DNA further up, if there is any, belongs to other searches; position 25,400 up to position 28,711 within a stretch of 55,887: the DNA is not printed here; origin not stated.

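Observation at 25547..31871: Tandem pair of ~1000-aa paralogous proteins of unknown family: candidate translocated effectors/toxins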

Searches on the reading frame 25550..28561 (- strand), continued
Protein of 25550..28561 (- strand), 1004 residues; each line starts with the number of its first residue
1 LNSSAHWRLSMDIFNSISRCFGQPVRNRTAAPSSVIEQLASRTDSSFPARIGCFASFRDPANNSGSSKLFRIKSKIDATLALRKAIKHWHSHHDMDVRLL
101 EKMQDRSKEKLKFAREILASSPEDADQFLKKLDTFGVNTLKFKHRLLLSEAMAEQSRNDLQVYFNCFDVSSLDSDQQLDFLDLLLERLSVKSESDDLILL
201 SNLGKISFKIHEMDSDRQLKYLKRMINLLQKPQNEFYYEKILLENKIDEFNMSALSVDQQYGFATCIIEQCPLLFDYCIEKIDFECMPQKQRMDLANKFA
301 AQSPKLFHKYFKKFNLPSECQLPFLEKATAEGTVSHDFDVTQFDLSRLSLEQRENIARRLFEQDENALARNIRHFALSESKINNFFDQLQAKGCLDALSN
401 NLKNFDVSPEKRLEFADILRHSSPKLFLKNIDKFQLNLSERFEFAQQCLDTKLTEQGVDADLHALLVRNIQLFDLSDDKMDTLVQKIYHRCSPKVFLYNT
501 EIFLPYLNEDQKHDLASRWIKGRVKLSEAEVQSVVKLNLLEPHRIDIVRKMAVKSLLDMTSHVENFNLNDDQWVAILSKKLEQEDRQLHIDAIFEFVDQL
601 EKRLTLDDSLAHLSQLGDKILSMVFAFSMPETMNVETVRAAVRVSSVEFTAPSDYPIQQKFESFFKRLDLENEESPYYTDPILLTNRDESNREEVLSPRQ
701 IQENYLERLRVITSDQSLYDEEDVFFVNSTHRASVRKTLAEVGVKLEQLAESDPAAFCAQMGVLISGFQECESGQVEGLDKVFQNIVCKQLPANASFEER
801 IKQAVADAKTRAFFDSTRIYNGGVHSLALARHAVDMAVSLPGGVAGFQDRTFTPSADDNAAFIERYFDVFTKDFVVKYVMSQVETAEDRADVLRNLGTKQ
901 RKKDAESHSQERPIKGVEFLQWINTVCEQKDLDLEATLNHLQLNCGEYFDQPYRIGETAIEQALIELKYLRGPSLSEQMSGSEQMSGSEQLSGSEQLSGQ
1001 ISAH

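Call 41: list_cluster_members(proteins=[P0011, P0016, P0017, P0021, P0023, P0034, P0037, P0018, P0024, P0035])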
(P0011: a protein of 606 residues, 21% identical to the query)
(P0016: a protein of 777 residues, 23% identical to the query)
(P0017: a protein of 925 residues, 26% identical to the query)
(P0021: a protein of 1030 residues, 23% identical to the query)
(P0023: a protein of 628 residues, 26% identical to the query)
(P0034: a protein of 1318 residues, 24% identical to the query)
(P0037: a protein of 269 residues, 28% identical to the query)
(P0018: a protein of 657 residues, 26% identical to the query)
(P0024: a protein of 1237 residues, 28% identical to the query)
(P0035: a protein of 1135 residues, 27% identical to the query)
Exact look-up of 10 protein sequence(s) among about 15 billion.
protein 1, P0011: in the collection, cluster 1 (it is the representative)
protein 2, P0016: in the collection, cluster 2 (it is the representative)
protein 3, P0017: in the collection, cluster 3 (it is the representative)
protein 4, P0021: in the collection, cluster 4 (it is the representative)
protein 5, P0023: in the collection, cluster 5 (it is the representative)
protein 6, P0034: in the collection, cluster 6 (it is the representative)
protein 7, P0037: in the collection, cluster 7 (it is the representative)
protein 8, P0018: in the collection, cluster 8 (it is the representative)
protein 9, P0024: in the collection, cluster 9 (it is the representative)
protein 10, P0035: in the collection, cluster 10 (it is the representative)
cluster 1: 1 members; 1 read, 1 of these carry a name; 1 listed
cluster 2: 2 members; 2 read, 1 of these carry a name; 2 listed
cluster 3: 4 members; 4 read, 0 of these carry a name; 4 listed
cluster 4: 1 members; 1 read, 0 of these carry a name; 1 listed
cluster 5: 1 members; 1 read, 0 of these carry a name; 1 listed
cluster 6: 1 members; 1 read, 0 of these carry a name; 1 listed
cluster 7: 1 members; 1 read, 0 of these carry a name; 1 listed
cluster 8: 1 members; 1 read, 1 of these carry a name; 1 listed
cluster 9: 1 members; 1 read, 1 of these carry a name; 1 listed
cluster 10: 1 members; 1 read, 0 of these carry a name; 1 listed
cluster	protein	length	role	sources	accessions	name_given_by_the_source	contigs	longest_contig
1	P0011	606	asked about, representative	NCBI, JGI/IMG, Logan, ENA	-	hypothetical protein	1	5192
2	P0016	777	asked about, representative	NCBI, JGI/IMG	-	hypothetical protein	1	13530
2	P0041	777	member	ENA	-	-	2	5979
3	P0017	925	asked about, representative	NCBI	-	-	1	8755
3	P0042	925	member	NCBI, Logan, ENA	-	-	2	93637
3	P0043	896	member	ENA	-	-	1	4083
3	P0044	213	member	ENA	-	-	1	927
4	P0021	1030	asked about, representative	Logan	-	-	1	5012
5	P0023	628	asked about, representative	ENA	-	-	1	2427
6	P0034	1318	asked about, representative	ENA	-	-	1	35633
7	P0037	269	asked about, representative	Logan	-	-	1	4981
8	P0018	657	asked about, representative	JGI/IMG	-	thiol-disulfide isomerase/thioredoxin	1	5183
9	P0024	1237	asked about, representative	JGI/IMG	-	hypothetical protein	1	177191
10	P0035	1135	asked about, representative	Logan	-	-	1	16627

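Call 43: find_encoding_contigs(protein=P0009, flank=10000, max_places=2)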
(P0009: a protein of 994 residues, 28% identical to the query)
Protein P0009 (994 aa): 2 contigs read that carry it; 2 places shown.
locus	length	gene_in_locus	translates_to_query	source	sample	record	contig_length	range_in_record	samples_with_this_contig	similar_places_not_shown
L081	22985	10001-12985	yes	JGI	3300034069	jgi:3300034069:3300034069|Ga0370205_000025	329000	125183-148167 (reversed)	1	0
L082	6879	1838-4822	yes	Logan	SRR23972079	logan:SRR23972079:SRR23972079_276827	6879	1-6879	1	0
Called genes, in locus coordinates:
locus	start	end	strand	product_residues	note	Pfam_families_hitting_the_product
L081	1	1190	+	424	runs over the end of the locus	PF04932:Wzy_C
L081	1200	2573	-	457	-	PF00675:Peptidase_M16 (weak), PF05193:Peptidase_M16_C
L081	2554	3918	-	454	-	PF00675:Peptidase_M16, PF05193:Peptidase_M16_C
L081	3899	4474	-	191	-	PF11233:DUF3035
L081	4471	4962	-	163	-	PF01252:Peptidase_A8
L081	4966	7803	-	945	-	PF00133:tRNA-synt_1, PF01406:tRNA-synt_1e (faint), PF01921:tRNA-synt_1f (faint), PF09334:tRNA-synt_1g, PF08264:Anticodon_1, PF06827:zf-FPG_IleRS (weak)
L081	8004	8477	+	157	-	PF03449:GreA_GreB_N, PF01272:GreA_GreB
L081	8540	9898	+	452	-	PF03702:AnmK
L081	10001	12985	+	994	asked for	-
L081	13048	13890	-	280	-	PF00398:RrnaAD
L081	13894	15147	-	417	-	PF13623:SurA_N_2 (weak), PF13624:SurA_N_3, PF09312:SurA_N, PF13145:Rotamase_2 (weak), PF13616:Rotamase_3, PF00639:Rotamase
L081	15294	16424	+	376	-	PF03739:LptF_LptG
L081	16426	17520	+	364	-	PF03739:LptF_LptG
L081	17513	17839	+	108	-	-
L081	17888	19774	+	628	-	PF19838:LptD_2, PF04453:LptD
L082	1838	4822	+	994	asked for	-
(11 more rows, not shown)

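Call 44: find_encoding_contigs(protein=P0005, flank=10000, max_places=2)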
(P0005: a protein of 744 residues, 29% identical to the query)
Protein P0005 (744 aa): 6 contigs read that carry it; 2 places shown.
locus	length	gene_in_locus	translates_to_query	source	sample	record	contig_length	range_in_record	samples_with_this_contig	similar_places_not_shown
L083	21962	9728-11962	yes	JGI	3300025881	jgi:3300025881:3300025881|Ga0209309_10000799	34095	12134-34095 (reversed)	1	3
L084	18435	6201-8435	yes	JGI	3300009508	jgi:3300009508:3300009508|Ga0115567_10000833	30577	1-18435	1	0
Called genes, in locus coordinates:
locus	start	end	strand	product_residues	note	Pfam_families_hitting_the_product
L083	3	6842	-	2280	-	?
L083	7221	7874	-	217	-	-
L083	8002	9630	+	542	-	-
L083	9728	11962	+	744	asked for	PF13606:Ank_3 (faint), PF00023:Ank (faint), PF13637:Ank_4 (faint), PF13857:Ank_5 (faint), PF12796:Ank_2 (weak)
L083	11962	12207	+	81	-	-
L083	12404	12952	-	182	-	PF21813:DUF6882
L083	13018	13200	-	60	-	PF14255:Zn_ribbon_21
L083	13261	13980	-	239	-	PF00440:TetR_N (weak), PF13972:TetR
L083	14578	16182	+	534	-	PF01341:Glyco_hydro_6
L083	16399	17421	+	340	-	PF01180:DHO_dh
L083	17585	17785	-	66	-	PF04957:RMF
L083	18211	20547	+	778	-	PF01170:UPF0020, PF05175:MTS (faint), PF13649:Methyltransf_25 (faint), PF10672:Methyltrans_SAM, PF03602:Cons_hypoth95 (weak)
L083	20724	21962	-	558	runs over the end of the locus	PF00005:ABC_tran, PF02463:SMC_N (faint), PF13304:AAA_21 (faint), PF12848:ABC_tran_Xtn, PF00005:ABC_tran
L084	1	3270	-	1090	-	?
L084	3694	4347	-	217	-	-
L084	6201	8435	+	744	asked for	PF13606:Ank_3 (faint), PF00023:Ank (faint), PF13637:Ank_4 (faint), PF13857:Ank_5 (faint), PF12796:Ank_2 (weak)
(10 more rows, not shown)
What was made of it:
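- One C-terminal-domain relative (P0005) sits in a marine gammaproteobacterial contig with ordinary free-living genes (call 44).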

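Call 51: find_encoding_contigs(protein=P0002, flank=10000, max_places=4)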
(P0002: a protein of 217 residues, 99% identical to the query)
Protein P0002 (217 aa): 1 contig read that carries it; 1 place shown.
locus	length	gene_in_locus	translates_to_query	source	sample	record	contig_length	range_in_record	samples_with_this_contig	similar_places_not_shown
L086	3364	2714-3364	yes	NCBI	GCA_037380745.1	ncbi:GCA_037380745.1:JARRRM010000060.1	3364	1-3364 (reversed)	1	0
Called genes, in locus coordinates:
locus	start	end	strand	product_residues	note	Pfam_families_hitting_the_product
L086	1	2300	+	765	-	?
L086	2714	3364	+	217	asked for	?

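Call 57: fold_search(model_id=the predicted structure, library=pdb)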
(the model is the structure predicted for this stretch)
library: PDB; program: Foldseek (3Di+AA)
matches with E <= 10: 1050; with E <= 0.001: 4
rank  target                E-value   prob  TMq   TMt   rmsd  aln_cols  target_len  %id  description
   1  8ga7                  8.1e-05  0.72  0.05  0.08  36.2       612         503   12  Geometrically programmable nanomaterial construction using regularized protein building blocks (released 2024-03-13)
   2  8fni_6                4.2e-04  1.00  0.11  0.19  33.0       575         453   11  Cryo-EM structure of RNase-treated RESC-B in trypanosomal RNA editing (released 2023-07-19)
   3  9hvq_Q                6.1e-04  0.99  0.13  0.14  30.2       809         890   11  Structure of the transcribing Pol II-DSIF-PAF-SPT6-RECQL5 complex (released 2025-07-16)
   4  8gel_A                6.6e-04  0.38  0.05  0.07  36.0       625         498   13  Cryo-EM structure of synthetic tetrameric building block sC4 (released 2024-03-13)
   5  9g33_UT               1.1e-03  1.00  0.16  0.08  23.2       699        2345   14  Stalled 90S - Utp23-Krr1-deltaC3 (released 2025-06-18)
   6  8cws_A                1.1e-03  0.91  0.08  0.14  27.0       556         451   12  Accurate computational design of genetically encoded 3D protein crystals (released 2023-11-01)
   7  9mg8_B                1.8e-03  0.51  0.05  0.10  36.0       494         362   10  Crystal Structure of b-iTHR-110 (released 2025-12-17)
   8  7t7t_B                2.7e-03  0.96  0.11  0.19  28.7       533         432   13  Structure of TSK/BRU1 bound to histone H3.1 (released 2022-03-30)
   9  9og0_C                3.1e-03  0.80  0.09  0.12  33.9       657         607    9  Cryo-EM structure of OS9-SEL1L-HRD1 dimer (released 2025-07-30)
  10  9qx2_A                3.2e-03  0.98  0.16  0.17  19.1       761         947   13  Cryo-EM structure of the C. elegans UBR4/KCMF1 complex (N-term focused refinement) (released 2025-09-03)
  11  6aho                  3.6e-03  0.97  0.14  0.14  35.7       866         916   11  Crystal structure of Kap114p (released 2019-10-23)
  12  6ted_Q                3.7e-03  0.75  0.10  0.11  43.4      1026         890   13  Structure of complete, activated transcription complex Pol II-DSIF-PAF-SPT6 uncovers allosteric elongation activation  (released 2020-07-22)
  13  4hzk_A                3.9e-03  0.99  0.17  0.16  35.0       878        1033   11  Crystal structure of free CRM1 (crystal form 2) (released 2013-01-23)
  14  9edr_D                4.2e-03  0.93  0.11  0.11  27.9       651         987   12  Tubulin Cofactors D,E,G,C and Tubulin complex -- TBCC N Terminus Bound to Tubulin (released 2026-02-04)
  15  8v3b_a                4.2e-03  0.87  0.08  0.15  27.1       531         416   11  Computational Designed Nanocage O43_129_+4 (released 2024-03-13)
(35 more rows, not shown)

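Call 66: search_protein_families(library=padloc, proteins=[window:25550-28531:-, P0003, P0007, P0013], max_evalue=0.01)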
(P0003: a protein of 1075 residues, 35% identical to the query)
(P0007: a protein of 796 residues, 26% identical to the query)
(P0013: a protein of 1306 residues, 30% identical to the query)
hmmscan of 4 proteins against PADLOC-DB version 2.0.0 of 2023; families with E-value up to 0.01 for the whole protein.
window:25550-28531:- (994 aa): 1 family
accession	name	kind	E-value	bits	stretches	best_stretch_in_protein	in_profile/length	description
PDLC01866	CARF3--CARF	-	0.00088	17.3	0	419-480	23-78/207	-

P0003 (1075 aa): 0 families

P0007 (796 aa): 0 families

P0013 (1306 aa): 0 families
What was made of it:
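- On Anti-phage defence systems: The only match is a 17-bit CARF hit on a stretch of repeat in copy A, absent from copy B and the relatives (call 66).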

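Call 69: find_related_loci(query=A5, collection=metagenome_contigs, flank=10000)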
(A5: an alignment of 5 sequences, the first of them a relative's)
Query A5 (400 aa) in metagenome_contigs; peptide patterns used: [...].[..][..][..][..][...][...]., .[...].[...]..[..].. (x = any residue, [..] = any of these).
67 stretches matched a pattern; 5 encode a relative of the query (tblastn E <= 1e-3); 5 distinct loci.
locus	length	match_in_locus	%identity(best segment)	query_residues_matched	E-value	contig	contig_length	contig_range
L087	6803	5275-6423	50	19-398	7e-119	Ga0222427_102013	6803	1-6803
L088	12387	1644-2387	30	69-318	1e-28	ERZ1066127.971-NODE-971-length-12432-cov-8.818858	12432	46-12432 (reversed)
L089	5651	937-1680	30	69-318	1e-28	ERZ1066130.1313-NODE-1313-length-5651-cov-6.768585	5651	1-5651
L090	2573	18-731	27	88-312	7e-24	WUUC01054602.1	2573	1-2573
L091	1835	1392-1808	27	83-214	4e-16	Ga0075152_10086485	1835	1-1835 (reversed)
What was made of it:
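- Tried and rejected: The tighter subgroup A5 returned only 5 loci (call 69).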

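Call 82: find_encoding_contigs(protein=P0024, flank=10000, max_places=1)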
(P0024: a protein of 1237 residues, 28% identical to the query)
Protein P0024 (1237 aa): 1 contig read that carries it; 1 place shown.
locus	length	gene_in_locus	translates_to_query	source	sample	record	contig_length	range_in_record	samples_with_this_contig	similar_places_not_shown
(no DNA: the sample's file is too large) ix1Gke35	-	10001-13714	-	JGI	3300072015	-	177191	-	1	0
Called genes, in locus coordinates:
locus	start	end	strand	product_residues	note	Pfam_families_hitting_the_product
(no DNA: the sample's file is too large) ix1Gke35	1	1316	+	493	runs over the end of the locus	PF00535:Glycos_transf_2, PF10111:Glyco_tranf_2_2 (faint), PF13641:Glyco_tranf_2_3, PF13632:Glyco_trans_2_3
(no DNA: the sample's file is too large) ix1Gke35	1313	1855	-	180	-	PF00583:Acetyltransf_1, PF13302:Acetyltransf_3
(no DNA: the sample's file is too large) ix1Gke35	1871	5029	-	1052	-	PF00873:ACR_tran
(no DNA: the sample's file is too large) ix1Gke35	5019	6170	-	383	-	PF25917:BSH_RND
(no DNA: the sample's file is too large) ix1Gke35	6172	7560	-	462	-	PF02321:OEP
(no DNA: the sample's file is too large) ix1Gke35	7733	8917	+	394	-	PF04464:Glyphos_transf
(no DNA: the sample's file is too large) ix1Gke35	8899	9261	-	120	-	PF06094:GGACT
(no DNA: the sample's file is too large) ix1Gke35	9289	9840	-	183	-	PF13302:Acetyltransf_3, PF00583:Acetyltransf_1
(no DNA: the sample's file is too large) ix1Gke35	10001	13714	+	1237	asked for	-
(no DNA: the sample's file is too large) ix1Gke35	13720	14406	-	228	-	PF04199:Cyclase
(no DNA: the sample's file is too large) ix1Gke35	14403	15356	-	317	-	PF04229:GrpB, PF00583:Acetyltransf_1 (weak)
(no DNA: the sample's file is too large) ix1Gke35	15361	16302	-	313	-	PF03881:Fructosamin_kin (weak), PF01633:Choline_kinase, PF01636:APH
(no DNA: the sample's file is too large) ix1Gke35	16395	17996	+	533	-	PF13302:Acetyltransf_3, PF13523:Acetyltransf_8, PF00583:Acetyltransf_1 (faint), PF13508:Acetyltransf_7 (faint), PF00293:NUDIX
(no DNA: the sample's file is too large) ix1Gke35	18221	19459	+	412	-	PF00083:Sugar_tr, PF07690:MFS_1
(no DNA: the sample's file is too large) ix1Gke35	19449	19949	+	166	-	PF00153:Mito_carr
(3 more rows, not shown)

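Call 83: find_encoding_contigs(protein=P0017, flank=10000, max_places=2)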
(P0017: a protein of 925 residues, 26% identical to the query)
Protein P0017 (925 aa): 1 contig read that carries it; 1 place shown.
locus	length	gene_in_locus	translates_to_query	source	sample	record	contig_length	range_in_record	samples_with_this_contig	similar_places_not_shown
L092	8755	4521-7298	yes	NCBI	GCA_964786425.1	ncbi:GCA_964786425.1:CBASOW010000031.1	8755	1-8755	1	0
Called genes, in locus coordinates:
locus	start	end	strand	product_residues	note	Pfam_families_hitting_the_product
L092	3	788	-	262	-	?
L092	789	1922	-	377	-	PF00712:DNA_pol3_beta, PF02767:DNA_pol3_beta_2, PF02768:DNA_pol3_beta_3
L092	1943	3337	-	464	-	PF11638:DnaA_N, PF00308:Bac_DnaA, PF01695:IstB_IS21 (weak), PF00004:AAA (weak), PF08299:Bac_DnaA_C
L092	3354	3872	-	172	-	-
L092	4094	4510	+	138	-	PF06262:Zincin_1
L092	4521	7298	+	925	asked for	-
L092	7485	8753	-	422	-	?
